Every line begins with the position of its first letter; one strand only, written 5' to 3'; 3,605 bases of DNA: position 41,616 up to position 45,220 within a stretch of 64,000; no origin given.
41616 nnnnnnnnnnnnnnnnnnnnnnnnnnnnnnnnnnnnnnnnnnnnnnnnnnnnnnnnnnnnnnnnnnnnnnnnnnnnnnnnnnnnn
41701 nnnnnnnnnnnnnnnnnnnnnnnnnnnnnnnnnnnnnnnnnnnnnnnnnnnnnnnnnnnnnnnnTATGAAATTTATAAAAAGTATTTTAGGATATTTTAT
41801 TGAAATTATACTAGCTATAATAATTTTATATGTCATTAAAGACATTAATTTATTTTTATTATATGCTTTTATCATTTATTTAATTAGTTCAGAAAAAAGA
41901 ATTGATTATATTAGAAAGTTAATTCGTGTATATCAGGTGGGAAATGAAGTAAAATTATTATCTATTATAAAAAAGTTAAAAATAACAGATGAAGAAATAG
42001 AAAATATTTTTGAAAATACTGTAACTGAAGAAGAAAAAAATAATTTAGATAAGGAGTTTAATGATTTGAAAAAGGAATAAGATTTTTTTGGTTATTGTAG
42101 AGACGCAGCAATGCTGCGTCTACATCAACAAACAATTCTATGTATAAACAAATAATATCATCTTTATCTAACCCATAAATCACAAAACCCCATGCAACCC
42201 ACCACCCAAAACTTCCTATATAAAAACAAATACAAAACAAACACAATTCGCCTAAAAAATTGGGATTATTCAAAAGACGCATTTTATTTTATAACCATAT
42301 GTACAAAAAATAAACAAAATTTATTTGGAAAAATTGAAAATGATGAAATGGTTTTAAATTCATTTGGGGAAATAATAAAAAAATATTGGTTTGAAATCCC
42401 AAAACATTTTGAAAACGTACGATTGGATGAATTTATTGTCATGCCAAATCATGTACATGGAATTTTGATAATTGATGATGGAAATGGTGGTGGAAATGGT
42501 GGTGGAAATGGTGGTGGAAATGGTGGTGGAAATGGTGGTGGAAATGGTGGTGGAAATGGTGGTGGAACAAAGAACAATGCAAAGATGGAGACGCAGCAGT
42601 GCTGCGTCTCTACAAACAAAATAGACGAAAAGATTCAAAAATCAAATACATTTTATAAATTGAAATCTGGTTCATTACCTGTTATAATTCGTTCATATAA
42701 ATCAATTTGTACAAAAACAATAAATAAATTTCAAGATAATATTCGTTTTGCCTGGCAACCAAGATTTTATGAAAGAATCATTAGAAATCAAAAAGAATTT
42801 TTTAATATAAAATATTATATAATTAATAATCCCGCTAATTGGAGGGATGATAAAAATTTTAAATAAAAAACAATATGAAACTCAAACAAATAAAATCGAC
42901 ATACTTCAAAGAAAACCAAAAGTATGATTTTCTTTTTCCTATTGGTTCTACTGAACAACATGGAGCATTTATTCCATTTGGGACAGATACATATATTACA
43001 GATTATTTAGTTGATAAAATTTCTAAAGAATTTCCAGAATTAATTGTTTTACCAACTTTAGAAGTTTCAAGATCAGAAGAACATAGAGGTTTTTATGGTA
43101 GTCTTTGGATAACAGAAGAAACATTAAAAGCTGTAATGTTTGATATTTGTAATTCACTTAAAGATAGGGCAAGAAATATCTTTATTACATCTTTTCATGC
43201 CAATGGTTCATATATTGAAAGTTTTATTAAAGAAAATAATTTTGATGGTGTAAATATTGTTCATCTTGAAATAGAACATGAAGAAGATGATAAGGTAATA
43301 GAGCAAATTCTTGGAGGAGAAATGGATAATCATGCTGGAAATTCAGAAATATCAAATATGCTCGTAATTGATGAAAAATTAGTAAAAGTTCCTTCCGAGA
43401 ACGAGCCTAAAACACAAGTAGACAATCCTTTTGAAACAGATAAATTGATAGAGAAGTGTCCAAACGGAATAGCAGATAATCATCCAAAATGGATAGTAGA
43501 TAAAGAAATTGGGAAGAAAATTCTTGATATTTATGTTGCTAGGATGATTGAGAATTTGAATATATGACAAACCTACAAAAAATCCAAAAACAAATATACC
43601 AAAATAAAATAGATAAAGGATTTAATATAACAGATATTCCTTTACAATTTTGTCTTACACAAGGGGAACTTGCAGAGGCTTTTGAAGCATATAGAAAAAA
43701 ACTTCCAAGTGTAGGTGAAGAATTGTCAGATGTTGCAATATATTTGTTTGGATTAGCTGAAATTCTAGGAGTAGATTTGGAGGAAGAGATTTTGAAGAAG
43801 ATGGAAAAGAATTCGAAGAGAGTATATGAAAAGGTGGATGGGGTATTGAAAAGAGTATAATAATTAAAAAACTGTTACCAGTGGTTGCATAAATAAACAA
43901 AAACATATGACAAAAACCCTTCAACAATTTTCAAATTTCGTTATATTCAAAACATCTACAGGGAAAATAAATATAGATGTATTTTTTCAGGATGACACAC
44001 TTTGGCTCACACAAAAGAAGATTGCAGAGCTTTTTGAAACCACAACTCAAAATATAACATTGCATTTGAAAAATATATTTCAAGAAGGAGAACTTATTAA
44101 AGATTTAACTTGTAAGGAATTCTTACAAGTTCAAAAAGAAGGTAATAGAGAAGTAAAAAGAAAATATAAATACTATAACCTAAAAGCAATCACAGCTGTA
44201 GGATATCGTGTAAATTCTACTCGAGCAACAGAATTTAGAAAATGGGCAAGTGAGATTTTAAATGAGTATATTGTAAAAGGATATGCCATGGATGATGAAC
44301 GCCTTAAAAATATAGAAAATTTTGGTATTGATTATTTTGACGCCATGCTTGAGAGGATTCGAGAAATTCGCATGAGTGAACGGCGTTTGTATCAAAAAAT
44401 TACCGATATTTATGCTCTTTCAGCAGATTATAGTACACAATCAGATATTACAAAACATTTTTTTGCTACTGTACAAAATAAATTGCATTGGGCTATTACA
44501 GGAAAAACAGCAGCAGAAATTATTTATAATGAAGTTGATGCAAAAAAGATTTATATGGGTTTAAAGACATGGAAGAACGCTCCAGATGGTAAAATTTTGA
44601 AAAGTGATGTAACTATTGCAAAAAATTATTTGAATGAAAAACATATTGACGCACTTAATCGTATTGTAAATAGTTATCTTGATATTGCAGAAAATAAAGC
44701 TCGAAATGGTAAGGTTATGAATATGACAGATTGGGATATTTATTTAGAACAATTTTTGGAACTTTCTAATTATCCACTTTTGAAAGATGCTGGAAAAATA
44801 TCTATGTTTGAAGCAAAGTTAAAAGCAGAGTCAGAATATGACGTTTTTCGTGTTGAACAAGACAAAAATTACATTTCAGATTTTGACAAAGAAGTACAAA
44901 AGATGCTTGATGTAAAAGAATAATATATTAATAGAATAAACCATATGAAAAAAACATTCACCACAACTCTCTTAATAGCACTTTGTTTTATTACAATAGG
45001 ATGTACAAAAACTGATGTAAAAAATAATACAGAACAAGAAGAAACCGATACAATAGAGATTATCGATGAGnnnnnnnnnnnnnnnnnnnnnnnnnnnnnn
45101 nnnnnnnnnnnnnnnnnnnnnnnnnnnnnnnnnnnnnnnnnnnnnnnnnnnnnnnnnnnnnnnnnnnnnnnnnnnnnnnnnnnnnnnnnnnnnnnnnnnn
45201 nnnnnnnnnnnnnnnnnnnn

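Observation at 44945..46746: Two lipoprotein genes with a conserved signal peptide and upstream region flank a SAM methyltransferase, inside a RhuM/MazG/creatininase accessory block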

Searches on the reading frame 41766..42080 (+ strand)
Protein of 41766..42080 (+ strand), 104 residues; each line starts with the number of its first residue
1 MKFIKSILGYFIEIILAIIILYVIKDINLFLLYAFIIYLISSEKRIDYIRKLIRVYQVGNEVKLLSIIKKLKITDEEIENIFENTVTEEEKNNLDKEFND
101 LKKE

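Call 8: search_protein_families(library=pfam, proteins=[window:41766-42080:+], max_evalue=0.1)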
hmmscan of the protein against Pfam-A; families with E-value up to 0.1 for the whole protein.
window:41766-42080:+ (104 aa): 3 families
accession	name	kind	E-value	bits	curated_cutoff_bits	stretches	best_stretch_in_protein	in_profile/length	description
PF17439.7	DUF5418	-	0.02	15.4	25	1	1-88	13-96/151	Family of unknown function (DUF5418)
PF02589.21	LUD_dom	-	0.035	14.3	22.6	1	36-100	14-84/189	LUD domain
PF24627.1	PUMA_CC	-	0.039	14.4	30.1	1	67-104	6-44/74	PUMA coiled-coil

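Call 9: search_protein_families(library=ncbifam, proteins=[window:41766-42080:+], max_evalue=0.1)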
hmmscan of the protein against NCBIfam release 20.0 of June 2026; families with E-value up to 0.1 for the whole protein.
window:41766-42080:+ (104 aa): 1 family
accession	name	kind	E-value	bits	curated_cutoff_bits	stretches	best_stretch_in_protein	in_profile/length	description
NF033562.2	BH0509_fam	subfamily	0.0059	16.5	30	1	73-88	27-42/43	BH0509 family protein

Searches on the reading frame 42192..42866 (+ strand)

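Call 8: search_protein_families(library=pfam, proteins=[window:42192-42866:+], max_evalue=0.1)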
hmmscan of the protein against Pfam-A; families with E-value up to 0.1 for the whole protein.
window:42192-42866:+ (224 aa): 1 family
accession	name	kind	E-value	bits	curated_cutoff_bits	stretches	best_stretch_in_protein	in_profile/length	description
PF01797.21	Y1_Tnp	-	0.0066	17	23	0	32-92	7-57/121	Transposase IS200 like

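Call 9: search_protein_families(library=ncbifam, proteins=[window:42192-42866:+], max_evalue=0.1)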
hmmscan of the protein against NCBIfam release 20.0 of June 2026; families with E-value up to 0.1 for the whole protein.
window:42192-42866:+ (224 aa): 1 family
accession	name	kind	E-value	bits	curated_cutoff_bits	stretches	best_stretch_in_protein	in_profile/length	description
NF047646.1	REP_Tyr_transpos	equivalog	3.9e-16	59.2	80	2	156-214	64-131/146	REP-associated tyrosine transposase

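Call 82: search_protein_families(library=padloc, proteins=[window:42192-42866:+], max_evalue=0.001)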
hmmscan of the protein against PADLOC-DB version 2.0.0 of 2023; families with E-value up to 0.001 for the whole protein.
window:42192-42866:+ (224 aa): 0 families

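Call 83: search_protein_families(library=phrogs, proteins=[window:42192-42866:+], max_evalue=0.001)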
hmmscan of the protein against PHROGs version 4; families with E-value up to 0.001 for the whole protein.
window:42192-42866:+ (224 aa): 3 families
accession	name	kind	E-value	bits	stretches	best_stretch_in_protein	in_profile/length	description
phrog_22527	-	unknown function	4.4e-06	26.8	1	85-159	214-294/476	-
phrog_18266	-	unknown function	5.9e-05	24.1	0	184-216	90-122/165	-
phrog_3284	-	unknown function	0.00018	22.3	1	98-136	203-242/256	-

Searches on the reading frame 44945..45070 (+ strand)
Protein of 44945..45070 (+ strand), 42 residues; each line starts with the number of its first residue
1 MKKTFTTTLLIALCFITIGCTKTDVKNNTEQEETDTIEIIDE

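Call 17: find_homologous_proteins(query=A1, max_evalue=10)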
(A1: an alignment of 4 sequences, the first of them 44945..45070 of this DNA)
Query A1 (4 sequences): no candidate shares three 5-residue words with the query. No homologue found.

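Call 40: search_protein_representatives(alignment_id=A1)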
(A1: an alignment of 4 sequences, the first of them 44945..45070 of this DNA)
Query: 4 sequences, 42 profile positions. Proteins with E-value up to 0.001 (for the whole library): 3; up to 1e-10: 0; up to 1e-30: 0. The best 3 are listed.
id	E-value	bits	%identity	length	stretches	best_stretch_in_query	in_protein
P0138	2.4e-05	40.2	-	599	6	4-19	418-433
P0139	4.7e-05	39.3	-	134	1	1-36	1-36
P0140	2.2e-04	37.1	-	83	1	1-36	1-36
